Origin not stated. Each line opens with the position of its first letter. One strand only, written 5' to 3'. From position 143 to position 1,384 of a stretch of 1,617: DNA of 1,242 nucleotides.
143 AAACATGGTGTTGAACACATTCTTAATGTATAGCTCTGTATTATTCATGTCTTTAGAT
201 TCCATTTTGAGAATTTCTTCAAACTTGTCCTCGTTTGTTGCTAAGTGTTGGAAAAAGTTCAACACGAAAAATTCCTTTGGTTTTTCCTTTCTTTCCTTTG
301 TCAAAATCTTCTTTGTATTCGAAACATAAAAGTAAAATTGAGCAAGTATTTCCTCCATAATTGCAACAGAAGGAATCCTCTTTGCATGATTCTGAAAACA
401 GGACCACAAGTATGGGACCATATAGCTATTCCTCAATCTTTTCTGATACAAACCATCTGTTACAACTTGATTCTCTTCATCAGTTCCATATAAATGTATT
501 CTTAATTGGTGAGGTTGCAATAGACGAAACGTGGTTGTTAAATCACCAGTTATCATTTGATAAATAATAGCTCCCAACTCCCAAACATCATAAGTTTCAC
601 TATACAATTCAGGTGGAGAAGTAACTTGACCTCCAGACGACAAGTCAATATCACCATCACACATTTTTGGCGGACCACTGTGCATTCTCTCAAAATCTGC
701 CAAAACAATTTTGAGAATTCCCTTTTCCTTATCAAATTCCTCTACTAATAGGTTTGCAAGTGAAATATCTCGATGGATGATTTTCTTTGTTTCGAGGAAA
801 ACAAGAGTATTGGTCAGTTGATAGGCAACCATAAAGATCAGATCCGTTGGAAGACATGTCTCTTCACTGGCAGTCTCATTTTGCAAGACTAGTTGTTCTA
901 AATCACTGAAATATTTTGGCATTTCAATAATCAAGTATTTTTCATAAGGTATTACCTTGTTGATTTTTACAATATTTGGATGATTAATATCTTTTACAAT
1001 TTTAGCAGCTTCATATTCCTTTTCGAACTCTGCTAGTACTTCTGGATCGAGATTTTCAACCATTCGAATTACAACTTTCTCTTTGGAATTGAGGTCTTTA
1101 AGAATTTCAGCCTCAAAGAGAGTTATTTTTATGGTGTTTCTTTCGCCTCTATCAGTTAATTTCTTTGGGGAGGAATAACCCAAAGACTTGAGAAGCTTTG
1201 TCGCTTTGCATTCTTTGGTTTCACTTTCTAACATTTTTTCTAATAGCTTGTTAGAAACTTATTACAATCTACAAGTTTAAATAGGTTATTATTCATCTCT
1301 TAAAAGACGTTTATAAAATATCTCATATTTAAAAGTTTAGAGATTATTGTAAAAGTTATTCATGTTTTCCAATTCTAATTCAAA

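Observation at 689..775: Non-canonical catalytic core: DFG is DFE, and the HRD loop lacks Lys/Arg (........)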

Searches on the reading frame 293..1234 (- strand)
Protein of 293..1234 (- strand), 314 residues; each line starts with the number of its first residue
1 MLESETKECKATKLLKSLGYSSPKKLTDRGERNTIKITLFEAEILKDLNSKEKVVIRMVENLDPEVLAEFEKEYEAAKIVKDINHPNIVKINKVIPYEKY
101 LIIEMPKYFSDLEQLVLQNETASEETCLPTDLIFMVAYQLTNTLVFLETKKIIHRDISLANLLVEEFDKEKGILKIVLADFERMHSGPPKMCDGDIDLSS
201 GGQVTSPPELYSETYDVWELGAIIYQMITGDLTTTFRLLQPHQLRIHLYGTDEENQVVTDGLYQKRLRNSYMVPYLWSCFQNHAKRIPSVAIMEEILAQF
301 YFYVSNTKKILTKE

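Call 28: find_homologous_proteins(query=A3, max_evalue=0.000001)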
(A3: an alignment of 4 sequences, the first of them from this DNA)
Query A3 (4 sequences) (314 aa, profile of the alignment): 129 proteins with E <= 0.000001 among 4221 candidates; the best 120 are listed.
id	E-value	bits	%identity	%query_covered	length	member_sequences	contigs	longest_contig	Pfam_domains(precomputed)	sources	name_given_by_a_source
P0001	3.7e-126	439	100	100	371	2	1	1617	PF07714.24,PF00069.32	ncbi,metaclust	ncbi:predicted protein, partial [Naegleria gruberi]|metaclust:status=active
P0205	8.3e-21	93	26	52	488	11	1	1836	PF07714.24,PF00069.32,PF17667.8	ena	-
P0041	2.7e-19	88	26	48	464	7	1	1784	PF07714.24,PF00069.32,PF17667.8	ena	-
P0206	5.1e-17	80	28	57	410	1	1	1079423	PF07714.24,PF00069.32,PF14531.13,PF21530.4,PF17667.8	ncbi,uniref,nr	ncbi:uncharacterized protein LOC131943269 [Physella acuta]|uniref:uncharacterized protein LOC1319432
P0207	6.3e-17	80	26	59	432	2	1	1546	PF06293.21,PF07714.24,PF00069.32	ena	-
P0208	8.9e-17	79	26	48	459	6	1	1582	PF07714.24,PF00069.32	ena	-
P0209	3.1e-16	78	26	54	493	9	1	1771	PF07714.24,PF00069.32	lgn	-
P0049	3.7e-16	77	30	59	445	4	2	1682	PF07714.24,PF00069.32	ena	-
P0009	6.2e-16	77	33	49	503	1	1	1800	PF13405.13,PF07714.24,PF00069.32,PF13499.13,PF03109.23,PF13833.13,PF00036.39,PF17667.8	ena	-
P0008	7.5e-16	76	33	49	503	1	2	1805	PF13405.13,PF07714.24,PF00069.32,PF13499.13,PF03109.23,PF13833.13,PF00036.39,PF17667.8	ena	-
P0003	8.2e-16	76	33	49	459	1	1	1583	PF07714.24,PF00069.32,PF03109.23,PF17667.8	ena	-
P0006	8.2e-16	76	33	49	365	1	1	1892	PF07714.24,PF00069.32,PF03109.23,PF17667.8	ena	-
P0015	1.2e-15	76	33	49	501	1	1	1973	PF13405.13,PF07714.24,PF00069.32,PF13499.13,PF03109.23,PF13833.13,PF00036.39,PF17667.8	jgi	jgi:calcium-dependent protein kinase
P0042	1.2e-15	76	33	49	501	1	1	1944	PF13405.13,PF07714.24,PF00069.32,PF13499.13,PF03109.23,PF13833.13,PF00036.39,PF17667.8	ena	-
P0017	1.2e-15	76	33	49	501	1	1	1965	PF13405.13,PF07714.24,PF00069.32,PF13499.13,PF03109.23,PF13833.13,PF00036.39,PF17667.8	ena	-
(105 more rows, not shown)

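Call 57: find_related_loci(query=A5, collection=metagenome_contigs, flank=3000)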
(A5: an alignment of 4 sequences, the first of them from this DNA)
Query A5 (314 aa) in metagenome_contigs; peptide patterns used: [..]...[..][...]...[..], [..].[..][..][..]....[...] (x = any residue, [..] = any of these).
592 stretches matched a pattern; 85 encode a relative of the query (tblastn E <= 1e-3); the best 80 are kept; 80 distinct loci.
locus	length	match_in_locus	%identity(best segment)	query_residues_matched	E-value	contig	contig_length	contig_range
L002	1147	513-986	26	78-239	6e-11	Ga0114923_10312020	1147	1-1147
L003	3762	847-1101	34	144-229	1e-9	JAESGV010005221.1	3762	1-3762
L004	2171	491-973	29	77-230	3e-9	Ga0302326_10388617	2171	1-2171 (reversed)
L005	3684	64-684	27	2-194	3e-9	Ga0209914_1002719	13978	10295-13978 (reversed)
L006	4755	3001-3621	27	2-194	3e-9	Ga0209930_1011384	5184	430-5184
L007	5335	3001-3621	27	2-194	3e-9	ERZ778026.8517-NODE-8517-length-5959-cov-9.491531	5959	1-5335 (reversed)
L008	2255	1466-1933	28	75-229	8e-9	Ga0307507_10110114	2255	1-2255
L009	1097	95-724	24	47-230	1e-8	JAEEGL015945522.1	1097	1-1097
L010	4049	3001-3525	27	55-230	4e-8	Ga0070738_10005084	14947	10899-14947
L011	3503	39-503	27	77-230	6e-8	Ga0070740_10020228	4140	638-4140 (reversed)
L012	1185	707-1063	31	96-228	5e-8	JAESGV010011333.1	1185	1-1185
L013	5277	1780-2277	25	79-228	1e-7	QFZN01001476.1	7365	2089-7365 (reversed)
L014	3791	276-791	22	50-230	1e-7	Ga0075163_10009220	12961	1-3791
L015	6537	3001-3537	27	49-232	1e-7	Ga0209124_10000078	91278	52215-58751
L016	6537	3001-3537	27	49-232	1e-7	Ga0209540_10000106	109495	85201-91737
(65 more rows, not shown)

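Call 64: search_solved_structures(query=A5, max_evalue=1e-10, show_alignments=1)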
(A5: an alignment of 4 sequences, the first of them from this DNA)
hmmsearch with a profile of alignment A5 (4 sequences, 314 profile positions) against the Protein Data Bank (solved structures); distinct sequences matched with E-value up to 1e-10: 554 (the best 60 are shown).
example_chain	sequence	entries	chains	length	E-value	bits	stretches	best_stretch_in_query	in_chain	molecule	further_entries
8p5g_A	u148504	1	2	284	9e-21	77.6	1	59-289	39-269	Serine/threonine-protein kinase ULK1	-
9f32_A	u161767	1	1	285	9.1e-21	77.6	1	59-289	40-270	Serine/threonine-protein kinase ULK1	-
8sv9_A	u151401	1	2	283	1e-20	77.4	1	59-289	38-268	Serine/threonine-protein kinase ULK1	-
9se8_A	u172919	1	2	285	1e-20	77.4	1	59-289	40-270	Serine/threonine-protein kinase ULK1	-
4wno_A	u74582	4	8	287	1.1e-20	77.4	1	59-289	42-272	Serine/threonine-protein kinase ULK1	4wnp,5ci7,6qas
8p5h_A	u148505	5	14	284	1.7e-20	76.7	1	59-289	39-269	Serine/threonine-protein kinase ULK1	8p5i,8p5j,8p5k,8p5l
6mnh_A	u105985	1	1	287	1.8e-20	76.6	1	59-289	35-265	Serine/threonine-protein kinase ULK1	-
6qat_A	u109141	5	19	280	2.7e-20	76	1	82-289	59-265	Serine/threonine-protein kinase ULK2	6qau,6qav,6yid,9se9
8vf6_A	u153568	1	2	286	1.6e-19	73.5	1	63-243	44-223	Serine/threonine-protein kinase 33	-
3lij_A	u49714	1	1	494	1.8e-19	73.4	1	82-296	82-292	Calcium/calmodulin dependent protein kinase with a kinase domain and 4 calmodulin like EF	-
3is5_A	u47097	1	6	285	1.1e-18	70.8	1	67-245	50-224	Calcium-dependent protein kinase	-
4ieb_A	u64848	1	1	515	3.8e-18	69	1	66-242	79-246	Calmodulin-domain protein kinase 1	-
3q5i_A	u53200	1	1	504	6e-18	68.3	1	73-241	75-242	Protein kinase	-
9vfo_A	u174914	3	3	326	4.4e-17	65.5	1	62-246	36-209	MAP/microtubule affinity-regulating kinase 3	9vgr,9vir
8uoh_A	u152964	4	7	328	4.4e-17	65.5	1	62-246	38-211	MAP/microtubule affinity-regulating kinase 3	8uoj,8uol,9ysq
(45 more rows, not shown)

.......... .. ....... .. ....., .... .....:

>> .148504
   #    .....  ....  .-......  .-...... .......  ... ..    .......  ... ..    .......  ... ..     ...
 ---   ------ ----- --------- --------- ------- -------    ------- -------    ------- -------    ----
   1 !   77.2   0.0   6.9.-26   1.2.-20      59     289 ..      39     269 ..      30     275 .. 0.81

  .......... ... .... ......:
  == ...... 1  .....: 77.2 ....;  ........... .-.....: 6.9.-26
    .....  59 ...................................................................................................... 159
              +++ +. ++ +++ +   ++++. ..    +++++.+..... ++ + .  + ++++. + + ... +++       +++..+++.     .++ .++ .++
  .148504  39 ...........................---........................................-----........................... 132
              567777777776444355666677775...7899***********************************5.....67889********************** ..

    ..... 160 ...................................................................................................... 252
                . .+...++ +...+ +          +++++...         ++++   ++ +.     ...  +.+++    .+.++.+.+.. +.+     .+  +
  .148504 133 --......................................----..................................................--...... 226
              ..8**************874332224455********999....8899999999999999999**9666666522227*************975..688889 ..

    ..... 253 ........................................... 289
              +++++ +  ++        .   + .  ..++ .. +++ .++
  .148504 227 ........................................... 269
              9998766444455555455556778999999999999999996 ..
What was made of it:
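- On Plant BSK (RLCK-XII): The best profile matches are ULK, CAMK and CDK (call 64).
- Closest known: ULK / CAMK-like Ser/Thr kinases. Same: These are the best sequence matches for the family profile: ULK1 9e-21, ULK2, STK33, CDPKs and MARK (call 64).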

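Call 87: find_related_loci(query=A5, collection=viral_contigs, flank=2000)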
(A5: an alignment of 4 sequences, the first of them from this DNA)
Query A5 (314 aa) in viral_contigs; peptide patterns used: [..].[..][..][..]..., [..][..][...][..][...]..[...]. (x = any residue, [..] = any of these).
86 stretches matched a pattern, but none encodes a relative of the query by tblastn (E <= 1e-3).
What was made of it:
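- Tried and rejected: Viral contig scan (call 87) found nothing, so there is no sign of a giant-virus origin.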
